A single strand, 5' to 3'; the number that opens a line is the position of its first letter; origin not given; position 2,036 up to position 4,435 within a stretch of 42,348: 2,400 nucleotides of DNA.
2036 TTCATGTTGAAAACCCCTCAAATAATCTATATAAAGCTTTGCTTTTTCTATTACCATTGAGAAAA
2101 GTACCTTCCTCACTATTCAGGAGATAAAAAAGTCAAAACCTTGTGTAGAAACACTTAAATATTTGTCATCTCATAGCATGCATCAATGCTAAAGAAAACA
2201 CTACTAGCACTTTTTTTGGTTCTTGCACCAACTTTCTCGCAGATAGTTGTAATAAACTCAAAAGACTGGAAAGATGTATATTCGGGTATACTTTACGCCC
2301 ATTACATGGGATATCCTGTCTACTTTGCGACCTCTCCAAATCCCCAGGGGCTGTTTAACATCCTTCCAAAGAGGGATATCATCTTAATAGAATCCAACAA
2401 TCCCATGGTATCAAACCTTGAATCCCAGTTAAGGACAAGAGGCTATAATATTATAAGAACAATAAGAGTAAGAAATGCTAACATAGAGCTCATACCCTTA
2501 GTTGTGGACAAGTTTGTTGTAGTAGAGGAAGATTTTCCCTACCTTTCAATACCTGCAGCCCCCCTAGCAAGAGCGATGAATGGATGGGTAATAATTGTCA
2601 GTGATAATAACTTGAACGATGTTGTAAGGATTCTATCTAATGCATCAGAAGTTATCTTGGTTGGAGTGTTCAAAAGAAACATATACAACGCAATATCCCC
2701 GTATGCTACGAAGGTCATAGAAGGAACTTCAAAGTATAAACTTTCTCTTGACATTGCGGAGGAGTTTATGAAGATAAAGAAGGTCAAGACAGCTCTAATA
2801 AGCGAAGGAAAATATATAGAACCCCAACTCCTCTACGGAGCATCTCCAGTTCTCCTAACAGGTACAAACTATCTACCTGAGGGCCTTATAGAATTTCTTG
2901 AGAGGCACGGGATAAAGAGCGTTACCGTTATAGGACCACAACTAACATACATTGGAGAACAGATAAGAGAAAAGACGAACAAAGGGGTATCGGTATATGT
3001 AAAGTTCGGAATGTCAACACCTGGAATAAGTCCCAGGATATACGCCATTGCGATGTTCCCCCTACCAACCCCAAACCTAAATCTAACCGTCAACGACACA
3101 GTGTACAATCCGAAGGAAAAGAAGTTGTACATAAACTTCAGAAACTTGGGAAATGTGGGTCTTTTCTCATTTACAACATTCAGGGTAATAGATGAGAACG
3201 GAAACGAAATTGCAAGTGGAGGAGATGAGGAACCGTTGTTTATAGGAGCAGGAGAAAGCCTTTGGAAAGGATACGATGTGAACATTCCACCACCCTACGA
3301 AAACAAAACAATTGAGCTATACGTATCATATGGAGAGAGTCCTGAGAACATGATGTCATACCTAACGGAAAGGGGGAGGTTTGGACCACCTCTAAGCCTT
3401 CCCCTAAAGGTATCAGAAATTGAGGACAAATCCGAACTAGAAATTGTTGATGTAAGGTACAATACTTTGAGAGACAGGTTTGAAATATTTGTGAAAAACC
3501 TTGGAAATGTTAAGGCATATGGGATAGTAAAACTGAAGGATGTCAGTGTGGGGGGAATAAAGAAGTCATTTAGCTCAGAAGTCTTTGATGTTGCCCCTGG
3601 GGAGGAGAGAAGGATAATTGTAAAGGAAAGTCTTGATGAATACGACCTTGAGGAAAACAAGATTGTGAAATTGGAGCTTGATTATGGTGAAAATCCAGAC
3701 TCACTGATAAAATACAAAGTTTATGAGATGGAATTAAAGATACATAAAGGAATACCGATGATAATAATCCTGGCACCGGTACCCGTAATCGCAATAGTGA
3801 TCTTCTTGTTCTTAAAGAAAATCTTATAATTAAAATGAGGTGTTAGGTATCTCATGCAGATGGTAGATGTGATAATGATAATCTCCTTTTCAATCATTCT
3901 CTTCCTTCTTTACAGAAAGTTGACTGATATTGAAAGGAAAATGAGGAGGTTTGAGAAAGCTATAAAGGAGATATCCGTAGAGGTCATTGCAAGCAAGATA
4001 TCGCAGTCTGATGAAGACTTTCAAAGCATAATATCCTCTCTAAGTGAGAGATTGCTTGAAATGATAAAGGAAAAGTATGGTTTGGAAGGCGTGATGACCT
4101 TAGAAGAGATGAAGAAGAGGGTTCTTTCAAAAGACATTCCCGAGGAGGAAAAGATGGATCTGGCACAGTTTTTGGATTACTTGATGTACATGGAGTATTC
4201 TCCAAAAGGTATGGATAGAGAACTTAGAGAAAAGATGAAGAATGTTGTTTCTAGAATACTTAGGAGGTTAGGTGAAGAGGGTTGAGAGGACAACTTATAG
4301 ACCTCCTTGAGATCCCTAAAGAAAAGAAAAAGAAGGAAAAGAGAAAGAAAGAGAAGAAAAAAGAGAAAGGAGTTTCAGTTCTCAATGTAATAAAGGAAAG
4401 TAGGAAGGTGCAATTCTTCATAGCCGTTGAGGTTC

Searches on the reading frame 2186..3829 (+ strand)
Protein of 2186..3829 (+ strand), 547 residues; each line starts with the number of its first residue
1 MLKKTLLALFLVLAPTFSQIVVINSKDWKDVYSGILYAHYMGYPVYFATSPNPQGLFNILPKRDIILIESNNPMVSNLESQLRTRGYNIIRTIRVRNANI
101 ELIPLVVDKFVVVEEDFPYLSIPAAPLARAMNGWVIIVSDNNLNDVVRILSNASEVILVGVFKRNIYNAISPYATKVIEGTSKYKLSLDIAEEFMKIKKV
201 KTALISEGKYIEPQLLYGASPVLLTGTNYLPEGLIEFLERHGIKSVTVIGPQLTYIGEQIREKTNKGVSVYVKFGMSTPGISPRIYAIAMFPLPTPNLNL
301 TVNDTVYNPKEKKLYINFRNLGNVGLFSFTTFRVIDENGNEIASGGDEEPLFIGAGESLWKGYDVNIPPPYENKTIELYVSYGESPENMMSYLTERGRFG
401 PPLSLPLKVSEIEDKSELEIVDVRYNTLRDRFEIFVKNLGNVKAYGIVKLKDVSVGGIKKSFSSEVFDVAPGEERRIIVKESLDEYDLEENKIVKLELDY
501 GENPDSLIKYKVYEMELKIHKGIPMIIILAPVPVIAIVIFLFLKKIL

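Call 6: search_protein_families(library=pfam, proteins=[window:2186-3829:+], max_evalue=0.01)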
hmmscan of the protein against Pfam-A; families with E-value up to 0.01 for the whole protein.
window:2186-3829:+ (547 aa): 0 families

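Call 33: search_solved_structures(query=window:2186-3829:+, max_evalue=1)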
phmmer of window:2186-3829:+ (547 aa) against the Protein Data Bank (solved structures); distinct sequences matched with E-value up to 1: 0.

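Call 34: search_protein_families(library=pfam, proteins=[window:2186-3829:+], max_evalue=10)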
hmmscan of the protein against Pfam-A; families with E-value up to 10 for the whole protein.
window:2186-3829:+ (547 aa): 2 families
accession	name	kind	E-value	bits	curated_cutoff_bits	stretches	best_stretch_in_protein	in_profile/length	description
PF18705.7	DUF5643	-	0.066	13.6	34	1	298-346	15-67/115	Family of unknown function (DUF5643)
PF17753.7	Ig_mannosidase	-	0.096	12.8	22.6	1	454-484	33-65/81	Ig-fold domain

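Call 42: find_homologous_proteins(query=window:2186-3829:+, max_evalue=0.00001)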
Query window:2186-3829:+ (547 aa): 23 proteins with E <= 0.00001 among 8000 candidates.
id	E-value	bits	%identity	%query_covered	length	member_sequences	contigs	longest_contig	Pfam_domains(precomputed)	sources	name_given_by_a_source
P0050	0.0e+0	1198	100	100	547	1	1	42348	-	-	-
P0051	1.0e-186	640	54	97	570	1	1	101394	-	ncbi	-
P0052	2.5e-185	635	54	96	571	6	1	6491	-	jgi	-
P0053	1.3e-184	633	55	95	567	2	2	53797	-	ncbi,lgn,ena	-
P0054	3.5e-183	628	54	97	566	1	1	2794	-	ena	-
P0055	7.9e-182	624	55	92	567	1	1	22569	-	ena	-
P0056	3.9e-181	622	53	97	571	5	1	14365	-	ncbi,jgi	-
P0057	9.8e-176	604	51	99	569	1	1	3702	-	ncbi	-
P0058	9.4e-171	587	51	96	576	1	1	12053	-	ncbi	-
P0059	1.6e-166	573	50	100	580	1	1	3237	-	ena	-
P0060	3.1e-157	543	50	94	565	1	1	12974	-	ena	-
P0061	3.4e-145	503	46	94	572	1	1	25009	-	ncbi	-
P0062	5.4e-135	469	44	96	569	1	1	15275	-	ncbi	-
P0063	5.4e-130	453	45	90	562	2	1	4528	-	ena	-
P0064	1.6e-128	448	42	95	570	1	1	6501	-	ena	-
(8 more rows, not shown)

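Call 43: find_encoding_contigs(protein=P0051, flank=10000, max_places=2)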
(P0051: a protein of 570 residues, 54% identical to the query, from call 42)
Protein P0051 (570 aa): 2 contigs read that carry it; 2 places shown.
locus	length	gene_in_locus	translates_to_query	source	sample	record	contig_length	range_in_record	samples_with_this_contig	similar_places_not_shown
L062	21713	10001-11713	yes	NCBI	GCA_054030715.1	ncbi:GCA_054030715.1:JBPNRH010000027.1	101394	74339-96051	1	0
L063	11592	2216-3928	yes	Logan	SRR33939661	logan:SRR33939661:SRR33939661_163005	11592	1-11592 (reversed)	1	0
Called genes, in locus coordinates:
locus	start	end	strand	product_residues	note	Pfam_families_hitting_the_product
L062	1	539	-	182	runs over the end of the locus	PF01695:IstB_IS21, PF06745:ATPase, PF13481:AAA_25 (faint), PF20720:nSTAND3 (weak)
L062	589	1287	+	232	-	PF02732:ERCC4, PF14520:HHH_5, PF00633:HHH (faint)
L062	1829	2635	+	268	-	PF00892:EamA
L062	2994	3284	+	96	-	PF01157:Ribosomal_L21e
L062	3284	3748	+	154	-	PF00416:Ribosomal_S13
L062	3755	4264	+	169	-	PF01479:S4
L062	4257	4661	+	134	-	PF00411:Ribosomal_S11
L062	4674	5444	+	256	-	PF01193:RNA_pol_L, PF01000:RNA_pol_A_bac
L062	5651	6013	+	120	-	PF17135:Ribosomal_L18 (weak), PF00828:Ribosomal_L27A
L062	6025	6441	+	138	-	PF00572:Ribosomal_L13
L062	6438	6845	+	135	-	PF00380:Ribosomal_S9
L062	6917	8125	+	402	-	PF01637:ATPase_2 (weak), PF13173:AAA_14, PF13635:DUF4143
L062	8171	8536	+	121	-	PF01880:Desulfoferrodox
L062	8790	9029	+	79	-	PF01194:RNA_pol_N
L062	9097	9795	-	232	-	-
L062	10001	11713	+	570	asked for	-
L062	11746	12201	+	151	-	-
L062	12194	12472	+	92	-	-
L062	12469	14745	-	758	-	-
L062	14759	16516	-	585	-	PF07705:CARDB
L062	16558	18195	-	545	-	-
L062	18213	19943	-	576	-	-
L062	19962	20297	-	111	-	-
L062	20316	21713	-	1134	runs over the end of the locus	PF13229:Beta_helix, PF05048:NosD, PF13229:Beta_helix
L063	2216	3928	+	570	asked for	-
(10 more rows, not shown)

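Call 44: find_encoding_contigs(protein=P0053, flank=10000, max_places=2)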
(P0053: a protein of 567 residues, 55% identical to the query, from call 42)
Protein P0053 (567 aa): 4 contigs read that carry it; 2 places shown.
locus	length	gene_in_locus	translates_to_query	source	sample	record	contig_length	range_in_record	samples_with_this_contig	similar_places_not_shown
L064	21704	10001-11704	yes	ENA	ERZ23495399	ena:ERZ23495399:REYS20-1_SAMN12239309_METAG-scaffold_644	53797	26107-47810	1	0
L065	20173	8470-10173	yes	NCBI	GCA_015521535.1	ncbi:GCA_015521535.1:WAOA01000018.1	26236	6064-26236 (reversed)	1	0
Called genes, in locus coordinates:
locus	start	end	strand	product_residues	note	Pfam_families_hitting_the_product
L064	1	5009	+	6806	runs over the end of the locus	PF02369:Big_1 (faint), PF16640:Big_3_5 (faint), PF19077:Big_13 (faint), PF10102:DUF2341, PF17957:Big_7 (faint), PF10102:DUF2341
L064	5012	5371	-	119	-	-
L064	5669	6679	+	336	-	PF20030:bpMoxR, PF07726:AAA_3, PF07728:AAA_5, PF17863:AAA_lid_2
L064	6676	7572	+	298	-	PF01882:DUF58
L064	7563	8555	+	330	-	PF00092:VWA, PF13519:VWA_2, PF06707:DUF1194 (weak)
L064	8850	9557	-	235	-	-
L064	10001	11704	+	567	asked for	-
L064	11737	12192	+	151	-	-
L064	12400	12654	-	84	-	-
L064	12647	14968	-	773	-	-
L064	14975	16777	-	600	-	-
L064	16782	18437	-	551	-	-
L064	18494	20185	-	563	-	-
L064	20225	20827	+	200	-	PF01966:HD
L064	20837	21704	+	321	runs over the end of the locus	PF01368:DHH, PF02272:DHHA1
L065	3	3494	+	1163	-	?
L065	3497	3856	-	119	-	-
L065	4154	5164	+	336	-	PF20030:bpMoxR, PF07726:AAA_3, PF07728:AAA_5, PF17863:AAA_lid_2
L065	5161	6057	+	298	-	PF01882:DUF58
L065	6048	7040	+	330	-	PF00092:VWA, PF13519:VWA_2, PF06707:DUF1194 (weak)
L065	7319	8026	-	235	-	-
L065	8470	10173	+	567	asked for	-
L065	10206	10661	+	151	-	-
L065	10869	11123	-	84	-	-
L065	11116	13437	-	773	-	-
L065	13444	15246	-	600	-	-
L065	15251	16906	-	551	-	-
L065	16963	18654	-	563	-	-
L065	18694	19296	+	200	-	PF01966:HD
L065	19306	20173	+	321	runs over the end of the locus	PF01368:DHH, PF02272:DHHA1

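Call 53: predict_structure(alignment_id=A4)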
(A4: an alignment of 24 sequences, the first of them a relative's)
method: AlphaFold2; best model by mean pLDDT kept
length: 547 residues; sequences in the alignment: 24
mean_pLDDT: 90.2   pTM: 0.83
mean pLDDT of the five models: 90.2, 89.2, 89.3, 87.9, 87.7
residues with pLDDT >= 90: 406; 70-90: 103; 50-70: 34; < 50: 4
segments of 3 or more residues with pLDDT < 50: 13-15
pLDDT, mean of each block of 10 residues (from residue 1): 64 62 97 97 92 87 93 95 94 94 95 96 97 97 97 97 95 96 94 97 95 94 89 95 95 88 94 77 73 90 93 94 92 94 93 92 92 91 87 74 90 92 94 97 96 91 94 95 91 95 90 94 62 80 70
secondary structure, 60 per line:
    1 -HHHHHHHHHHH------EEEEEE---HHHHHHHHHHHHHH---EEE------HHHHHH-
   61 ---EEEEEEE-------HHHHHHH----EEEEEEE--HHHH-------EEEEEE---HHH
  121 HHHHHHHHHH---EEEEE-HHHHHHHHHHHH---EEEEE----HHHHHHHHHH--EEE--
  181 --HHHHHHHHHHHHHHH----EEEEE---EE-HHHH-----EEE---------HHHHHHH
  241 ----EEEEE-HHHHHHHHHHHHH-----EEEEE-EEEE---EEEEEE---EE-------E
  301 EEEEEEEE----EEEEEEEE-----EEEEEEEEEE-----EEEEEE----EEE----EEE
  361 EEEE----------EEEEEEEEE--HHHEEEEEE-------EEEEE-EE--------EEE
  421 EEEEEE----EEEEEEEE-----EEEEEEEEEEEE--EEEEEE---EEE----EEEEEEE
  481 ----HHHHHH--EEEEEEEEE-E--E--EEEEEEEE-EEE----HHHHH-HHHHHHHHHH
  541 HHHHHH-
elements in order: H2-12 E19-24 H28-41 E45-47 H54-59 E64-70 H78-84 E89-95 H98-101 E109-114 H118-130 E134-138 H140-151 E155-159 H164-173 E176-178 H183-197 E202-206 H213-216 E222-224 H234-240 E245-249 H251-263 E269-273 E275-278 E282-287 E300-308 E313-320 E326-335 E341-346 E351-353 E358-364 E375-383 E389-394 E402-406 E418-426 E431-438 E444-455 E458-463 E467-469 E474-480 H485-490 E493-501 E509-516 E518-520 H525-529 H531-546

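Call 56: fold_search(model_id=the predicted structure, library=pdb)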
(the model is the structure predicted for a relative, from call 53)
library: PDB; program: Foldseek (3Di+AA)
matches with E <= 10: 1711; with E <= 0.001: 372
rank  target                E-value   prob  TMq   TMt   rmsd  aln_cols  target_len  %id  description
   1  8cs9_X                3.0e-09  1.00  0.14  0.12  20.4       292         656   10  Composite reconstruction of Class 1 of the erythrocyte ankyrin-1 complex (released 2022-07-20)
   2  7uzs                  6.2e-09  1.00  0.13  0.11  20.6       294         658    9  Protein 4.2 (local refinement from consensus reconstruction of ankyrin complex classes) (released 2022-07-20)
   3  8oxy_A                1.1e-08  1.00  0.14  0.12  19.3       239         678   12  Transglutaminase 3 without calcium in complex with DH patient-derived Fab DH63-B02 (released 2023-10-18)
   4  8csw                  1.3e-08  1.00  0.13  0.12  20.3       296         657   10  Local refinement of protein 4.2 in Class 2 of erythrocyte ankyrin-1 complex (released 2022-07-20)
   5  1g0d                  2.9e-08  1.00  0.14  0.12  18.8       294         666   11  CRYSTAL STRUCTURE OF RED SEA BREAM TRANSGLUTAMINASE (released 2001-05-23)
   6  5mhl_B                3.1e-08  1.00  0.14  0.11  19.9       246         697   13  FXIIIa in complex with the inhibitor Mi0621 (released 2017-12-20)
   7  7tvz_E                4.3e-08  1.00  0.14  0.12  20.9       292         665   10  Cryo-EM structure of human band 3-protein 4.2 complex in diagonal conformation (released 2022-06-08)
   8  1nug_B                5.2e-08  1.00  0.15  0.12  20.2       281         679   11  Role of Calcium Ions in the Activation and Activity of the Transglutaminase 3 Enzyme (2 calciums, 1 Mg, inactive form) (released 2003-04-22)
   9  9gy2_B                6.1e-08  1.00  0.13  0.11  14.4       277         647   13  Non-Hemolytic Phospholipase C (PLC N) (released 2025-10-15)
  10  1f13_A                6.1e-08  1.00  0.14  0.11  19.3       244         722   10  RECOMBINANT HUMAN CELLULAR COAGULATION FACTOR XIII (released 1998-08-12)
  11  8cmt_A                6.5e-08  1.00  0.14  0.11  20.4       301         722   10  Structure of the plasma coagulation Factor XIII A2B2 heterotetrameric complex. (released 2024-09-11)
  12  3us9                  6.9e-08  1.00  0.14  0.28  21.0       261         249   13  Crystal Structure of the NCX1 Intracellular Tandem Calcium Binding Domains(CBD12) (released 2012-07-11)
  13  1ex0_B                7.7e-08  1.00  0.14  0.11  19.6       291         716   11  HUMAN FACTOR XIII, MUTANT W279F ZYMOGEN (released 2003-12-23)
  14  4kty_B                9.1e-08  1.00  0.14  0.11  19.9       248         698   12  Fibrin-stabilizing factor with a bound ligand (released 2013-12-04)
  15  6kzb_A                1.3e-07  1.00  0.14  0.11  19.1       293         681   10  Transglutaminase2 complexed with calcium (released 2020-12-09)
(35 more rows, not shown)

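Call 57: search_solved_structures(query=A4, max_evalue=10, show_alignments=2)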
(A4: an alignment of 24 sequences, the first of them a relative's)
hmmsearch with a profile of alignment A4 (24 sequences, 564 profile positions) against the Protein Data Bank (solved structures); distinct sequences matched with E-value up to 10: 4.
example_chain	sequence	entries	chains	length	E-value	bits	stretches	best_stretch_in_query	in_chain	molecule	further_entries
5j72_A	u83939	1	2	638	3.6e-12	48.7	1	113-271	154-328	Putative N-acetylmuramoyl-L-alanine amidase,autolysin cwp6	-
2lrh_A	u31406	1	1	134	0.046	15.3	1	70-125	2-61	De novo designed protein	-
2lci_A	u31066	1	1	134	0.11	14.1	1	72-125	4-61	Protein OR36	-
2lr0_A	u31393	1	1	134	0.24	13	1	72-117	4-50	P-loop ntpase fold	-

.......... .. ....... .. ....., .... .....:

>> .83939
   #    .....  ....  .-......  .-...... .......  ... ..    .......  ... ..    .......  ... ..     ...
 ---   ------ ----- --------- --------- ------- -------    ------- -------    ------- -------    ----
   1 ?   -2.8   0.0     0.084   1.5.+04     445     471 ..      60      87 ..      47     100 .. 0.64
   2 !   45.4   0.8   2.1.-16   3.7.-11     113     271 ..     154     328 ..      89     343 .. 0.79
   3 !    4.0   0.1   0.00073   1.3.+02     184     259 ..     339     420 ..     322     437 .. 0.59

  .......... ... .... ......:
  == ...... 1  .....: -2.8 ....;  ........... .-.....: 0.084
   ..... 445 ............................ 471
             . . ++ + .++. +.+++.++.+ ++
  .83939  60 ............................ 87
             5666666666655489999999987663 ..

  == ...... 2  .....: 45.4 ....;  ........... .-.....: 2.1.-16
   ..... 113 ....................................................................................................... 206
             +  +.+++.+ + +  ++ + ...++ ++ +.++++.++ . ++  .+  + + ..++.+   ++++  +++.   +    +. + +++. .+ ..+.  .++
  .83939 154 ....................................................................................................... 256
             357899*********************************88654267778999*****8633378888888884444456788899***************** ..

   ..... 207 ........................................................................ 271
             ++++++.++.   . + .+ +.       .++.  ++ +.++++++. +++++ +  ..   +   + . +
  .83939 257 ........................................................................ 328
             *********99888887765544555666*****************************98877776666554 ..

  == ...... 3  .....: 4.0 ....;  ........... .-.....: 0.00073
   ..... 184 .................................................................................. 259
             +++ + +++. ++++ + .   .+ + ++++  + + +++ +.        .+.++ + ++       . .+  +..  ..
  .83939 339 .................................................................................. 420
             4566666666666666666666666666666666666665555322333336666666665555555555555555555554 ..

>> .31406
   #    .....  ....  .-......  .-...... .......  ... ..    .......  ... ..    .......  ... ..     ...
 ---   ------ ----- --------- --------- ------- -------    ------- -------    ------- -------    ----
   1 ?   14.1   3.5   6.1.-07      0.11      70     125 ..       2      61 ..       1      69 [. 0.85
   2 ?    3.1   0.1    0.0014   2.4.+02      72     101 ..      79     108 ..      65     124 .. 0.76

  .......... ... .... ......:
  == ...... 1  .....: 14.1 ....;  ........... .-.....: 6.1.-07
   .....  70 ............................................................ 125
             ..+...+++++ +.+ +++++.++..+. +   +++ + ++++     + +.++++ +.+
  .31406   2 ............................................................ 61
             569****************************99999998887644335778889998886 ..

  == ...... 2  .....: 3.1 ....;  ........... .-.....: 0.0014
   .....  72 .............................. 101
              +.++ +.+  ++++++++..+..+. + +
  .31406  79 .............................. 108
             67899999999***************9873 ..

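Call 77: find_related_loci(query=A4, collection=metagenome_contigs, flank=10000)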
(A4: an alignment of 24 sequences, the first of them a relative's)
Query A4 (547 aa) in metagenome_contigs; peptide patterns used: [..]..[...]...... (x = any residue, [..] = any of these).
115 stretches matched a pattern; 80 encode a relative of the query (tblastn E <= 1e-3); 80 distinct loci.
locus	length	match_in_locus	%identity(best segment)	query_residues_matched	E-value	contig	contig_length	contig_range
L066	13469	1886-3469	53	18-545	0e+0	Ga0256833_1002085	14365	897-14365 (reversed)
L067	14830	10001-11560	47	6-519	8e-149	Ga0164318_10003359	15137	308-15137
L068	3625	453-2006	44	4-522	4e-135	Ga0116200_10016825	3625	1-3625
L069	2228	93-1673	42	2-526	6e-136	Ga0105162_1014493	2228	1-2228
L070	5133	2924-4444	43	16-523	3e-128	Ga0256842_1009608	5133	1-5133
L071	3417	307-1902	40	5-518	3e-122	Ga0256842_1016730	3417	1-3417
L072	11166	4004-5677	33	1-545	7e-91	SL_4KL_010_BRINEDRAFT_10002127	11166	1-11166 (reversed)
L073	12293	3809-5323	34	18-522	1e-87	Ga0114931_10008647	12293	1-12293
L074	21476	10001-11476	34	19-510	5e-87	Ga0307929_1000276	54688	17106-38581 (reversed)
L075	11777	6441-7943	33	20-522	3e-83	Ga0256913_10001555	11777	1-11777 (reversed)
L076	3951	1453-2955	31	21-520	3e-67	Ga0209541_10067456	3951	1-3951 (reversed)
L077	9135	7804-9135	33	1-428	6e-62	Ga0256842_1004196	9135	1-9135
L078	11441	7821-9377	29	1-517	3e-60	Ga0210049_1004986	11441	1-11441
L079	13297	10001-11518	29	14-520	4e-60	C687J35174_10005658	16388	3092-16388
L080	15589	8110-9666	29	1-517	5e-60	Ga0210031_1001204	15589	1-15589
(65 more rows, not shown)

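Call 80: search_protein_families(library=ncbifam, proteins=[window:2186-3829:+], max_evalue=1)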
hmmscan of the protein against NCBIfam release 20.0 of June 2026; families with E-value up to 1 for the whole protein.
window:2186-3829:+ (547 aa): 0 families

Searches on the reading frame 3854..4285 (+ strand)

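Call 6: search_protein_families(library=pfam, proteins=[window:3854-4285:+], max_evalue=0.01)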
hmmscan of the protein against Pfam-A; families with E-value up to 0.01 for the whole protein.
window:3854-4285:+ (143 aa): 1 family
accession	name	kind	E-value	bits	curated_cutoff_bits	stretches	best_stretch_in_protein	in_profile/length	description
PF01706.21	FliG_C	-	0.0045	17.7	23.3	0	31-88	30-88/108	FliG C-terminal domain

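Call 80: search_protein_families(library=ncbifam, proteins=[window:3854-4285:+], max_evalue=1)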
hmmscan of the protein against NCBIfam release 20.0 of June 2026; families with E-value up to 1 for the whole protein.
window:3854-4285:+ (143 aa): 3 families
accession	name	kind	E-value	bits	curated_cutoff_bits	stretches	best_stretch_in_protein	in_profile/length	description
TIGR00031.1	UDP-GALP_mutase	equivalog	0.017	14.1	303.75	1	60-140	105-180/378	UDP-galactopyranose mutase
NF010411.0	PRK13837.1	equivalog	0.063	11.2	647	1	6-60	249-302/828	two-component system VirA-like sensor kinase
NF041554.1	SA1362_fam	subfamily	0.11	12.7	42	1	6-39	31-67/70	SA1362 family protein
